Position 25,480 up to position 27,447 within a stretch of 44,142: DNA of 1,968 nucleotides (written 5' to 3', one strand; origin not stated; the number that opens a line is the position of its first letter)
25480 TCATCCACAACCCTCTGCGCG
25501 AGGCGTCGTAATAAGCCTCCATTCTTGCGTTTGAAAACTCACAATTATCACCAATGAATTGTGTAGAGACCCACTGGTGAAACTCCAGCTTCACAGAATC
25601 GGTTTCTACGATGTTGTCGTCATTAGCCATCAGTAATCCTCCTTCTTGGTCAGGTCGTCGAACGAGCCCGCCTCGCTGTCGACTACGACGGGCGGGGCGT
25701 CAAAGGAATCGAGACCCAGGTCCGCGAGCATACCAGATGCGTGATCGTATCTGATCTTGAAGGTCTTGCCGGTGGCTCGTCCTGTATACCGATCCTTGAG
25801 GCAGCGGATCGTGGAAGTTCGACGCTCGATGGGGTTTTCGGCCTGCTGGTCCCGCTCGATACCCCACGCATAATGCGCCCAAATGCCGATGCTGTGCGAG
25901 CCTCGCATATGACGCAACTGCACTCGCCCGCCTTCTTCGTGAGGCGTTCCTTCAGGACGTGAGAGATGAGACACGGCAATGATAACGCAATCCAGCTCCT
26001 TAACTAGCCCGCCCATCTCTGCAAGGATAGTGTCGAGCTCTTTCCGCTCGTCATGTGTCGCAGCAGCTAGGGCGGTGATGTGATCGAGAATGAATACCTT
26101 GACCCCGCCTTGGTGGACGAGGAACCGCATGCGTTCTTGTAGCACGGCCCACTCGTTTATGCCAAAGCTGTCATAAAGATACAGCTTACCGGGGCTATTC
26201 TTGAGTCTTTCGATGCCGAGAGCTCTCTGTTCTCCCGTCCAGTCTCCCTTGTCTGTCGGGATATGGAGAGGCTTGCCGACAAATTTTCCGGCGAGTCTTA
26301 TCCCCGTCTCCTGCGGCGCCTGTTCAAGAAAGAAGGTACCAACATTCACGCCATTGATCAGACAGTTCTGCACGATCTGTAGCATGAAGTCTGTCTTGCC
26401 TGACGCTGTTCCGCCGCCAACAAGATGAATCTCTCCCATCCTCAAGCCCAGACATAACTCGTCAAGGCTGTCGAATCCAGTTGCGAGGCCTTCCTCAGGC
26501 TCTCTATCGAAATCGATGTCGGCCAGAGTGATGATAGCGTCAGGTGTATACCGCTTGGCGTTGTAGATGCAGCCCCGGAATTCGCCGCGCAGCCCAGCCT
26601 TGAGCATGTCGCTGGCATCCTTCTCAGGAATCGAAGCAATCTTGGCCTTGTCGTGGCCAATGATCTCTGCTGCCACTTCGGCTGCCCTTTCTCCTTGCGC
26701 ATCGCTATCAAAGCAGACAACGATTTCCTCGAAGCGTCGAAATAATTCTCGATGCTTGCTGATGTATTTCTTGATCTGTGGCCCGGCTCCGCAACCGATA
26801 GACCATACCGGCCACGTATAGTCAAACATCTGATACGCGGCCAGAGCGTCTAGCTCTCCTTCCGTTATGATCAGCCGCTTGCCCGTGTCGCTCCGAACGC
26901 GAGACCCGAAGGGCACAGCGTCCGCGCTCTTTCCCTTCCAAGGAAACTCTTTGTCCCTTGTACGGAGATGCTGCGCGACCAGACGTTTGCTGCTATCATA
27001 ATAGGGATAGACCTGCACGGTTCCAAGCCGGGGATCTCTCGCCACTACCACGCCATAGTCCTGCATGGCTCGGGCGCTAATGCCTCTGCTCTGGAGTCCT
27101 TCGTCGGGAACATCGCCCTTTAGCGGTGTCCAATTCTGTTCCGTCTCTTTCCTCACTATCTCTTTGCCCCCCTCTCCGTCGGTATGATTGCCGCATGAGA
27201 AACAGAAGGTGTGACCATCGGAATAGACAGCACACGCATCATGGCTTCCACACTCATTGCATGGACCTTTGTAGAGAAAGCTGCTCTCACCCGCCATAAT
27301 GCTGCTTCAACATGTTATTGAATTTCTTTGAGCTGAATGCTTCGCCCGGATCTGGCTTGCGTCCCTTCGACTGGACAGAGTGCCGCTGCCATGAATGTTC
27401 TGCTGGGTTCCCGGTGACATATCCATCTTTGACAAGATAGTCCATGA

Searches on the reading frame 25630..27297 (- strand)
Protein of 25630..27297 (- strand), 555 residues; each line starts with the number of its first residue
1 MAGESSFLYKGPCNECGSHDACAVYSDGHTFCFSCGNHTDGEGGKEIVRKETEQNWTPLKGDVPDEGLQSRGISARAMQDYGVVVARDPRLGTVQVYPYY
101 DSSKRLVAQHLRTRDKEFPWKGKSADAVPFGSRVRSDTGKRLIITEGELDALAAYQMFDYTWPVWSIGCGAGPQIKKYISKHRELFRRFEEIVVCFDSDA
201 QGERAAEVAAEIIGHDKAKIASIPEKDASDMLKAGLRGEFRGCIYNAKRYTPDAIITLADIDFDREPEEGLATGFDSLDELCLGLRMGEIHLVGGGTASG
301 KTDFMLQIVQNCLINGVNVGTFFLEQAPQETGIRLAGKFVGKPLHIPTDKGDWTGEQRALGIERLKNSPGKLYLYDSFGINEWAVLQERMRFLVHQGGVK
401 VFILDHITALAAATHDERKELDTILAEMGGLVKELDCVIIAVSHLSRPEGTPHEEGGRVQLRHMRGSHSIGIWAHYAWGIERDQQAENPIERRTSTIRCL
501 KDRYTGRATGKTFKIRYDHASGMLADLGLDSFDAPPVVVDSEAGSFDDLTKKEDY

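Call 14: search_dna_similar(query=window:25630-27297:-, collection=phages, mode=protein, max_rows=15)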
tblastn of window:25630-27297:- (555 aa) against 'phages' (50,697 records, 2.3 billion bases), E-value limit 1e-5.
Records with a match: 3518; places in all: 3533; records where one place covers at least 80% of the query: 2899.
Best place of each record, by identity: <60% 3518.
By first word of the organism name: Escherichia 861; Pseudomonas 534; Klebsiella 482; Salmonella 231; Vibrio 147; Rheinheimera 115; Yersinia 93; Erwinia 81; Aeromonas 63; Shigella 49; and 94 more.
By host as written in the record: - 475; Escherichia coli 327; Klebsiella pneumoniae 236; Pseudomonas aeruginosa 137; Rheinheimera sp. BAL341 115; Escherichia coli K-12 MG1655 52; Pseudomonas aeruginosa PAO1 44; Yersinia pestis 38; and 826 more.
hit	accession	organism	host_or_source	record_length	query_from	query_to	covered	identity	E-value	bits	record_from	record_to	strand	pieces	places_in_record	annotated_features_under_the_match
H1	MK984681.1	Bordetella phage vB_BbrP_BB8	Bordetella bronchiseptica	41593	4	540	97%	44.3%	1e-120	397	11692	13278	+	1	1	DNA primase/helicase | hypothetical protein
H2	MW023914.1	Rhizobium phage vB_RleA_TRX32-1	Rhizobium leguminosarum TRX32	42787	1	546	98%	42.1%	2e-119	394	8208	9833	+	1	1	primase/helicase protein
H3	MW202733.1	Caudoviricetes sp.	Manatee Spring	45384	4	526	94%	43.7%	3e-132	431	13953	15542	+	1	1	DNA directed DNA polymerase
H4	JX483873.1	Rhizobium phage RHEph01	Rhizobium etli Brasil5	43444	1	530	95%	42.4%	2e-119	394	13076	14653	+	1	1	putative DNA primase/helicase protein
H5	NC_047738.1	Rhizobium phage RHEph01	Rhizobium etli Brasil5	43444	1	530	95%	42.4%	2e-119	394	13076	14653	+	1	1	DNA primase/helicase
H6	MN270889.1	Ralstonia phage P-PSG-11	Ralstonia solanacearum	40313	4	553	99%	40.5%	8e-118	389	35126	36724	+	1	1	DNA primase/helicase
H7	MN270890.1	Ralstonia phage P-PSG-11-1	Ralstonia solanacearum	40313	4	553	99%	40.5%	8e-118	389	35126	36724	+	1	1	DNA primase/helicase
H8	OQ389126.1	Ralstonia phage BOESR1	Ralstonia pseudosolanacearum (NCPPB ...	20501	1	525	95%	42.5%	3e-121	399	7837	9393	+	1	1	DNA primase/helicase | HNH endonuclease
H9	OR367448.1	Ralstonia phage BOESR1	Ralstonia pseudosolanacearum (NCPPB ...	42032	1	525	95%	42.5%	4e-121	399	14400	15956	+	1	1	DNA primase/helicase | HNH endonuclease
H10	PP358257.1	Ralstonia phage PY065YO380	Ralstonia solanacearum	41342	4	553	99%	40.2%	1e-118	391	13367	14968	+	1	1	DNA primase/helicase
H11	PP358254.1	Ralstonia phage PY04L1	Ralstonia solanacearum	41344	4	553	99%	40.2%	1e-118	391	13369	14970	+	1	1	DNA primase/helicase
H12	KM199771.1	Mesorhizobium phage vB_MloP_Lo5R7ANS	Mesorhizobium loti R7ANS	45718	4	524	94%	41.4%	7e-109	363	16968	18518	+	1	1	DNA primase/helicase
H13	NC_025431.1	Mesorhizobium phage vB_MloP_Lo5R7ANS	Mesorhizobium loti R7ANS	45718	4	524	94%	41.4%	7e-109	363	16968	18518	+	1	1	DNA primase/helicase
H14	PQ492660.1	Limnohabitans phage YIMV22061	Limnohabitans sp. YIMB22184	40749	4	525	94%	41.1%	6e-104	349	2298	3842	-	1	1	DNA primase/helicase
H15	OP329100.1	Pseudomonas phage LUZ100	Pseudomonas aeruginosa PaLo41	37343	12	536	95%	40.7%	2e-111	370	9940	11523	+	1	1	DNA primase/helicase | terminator (x2)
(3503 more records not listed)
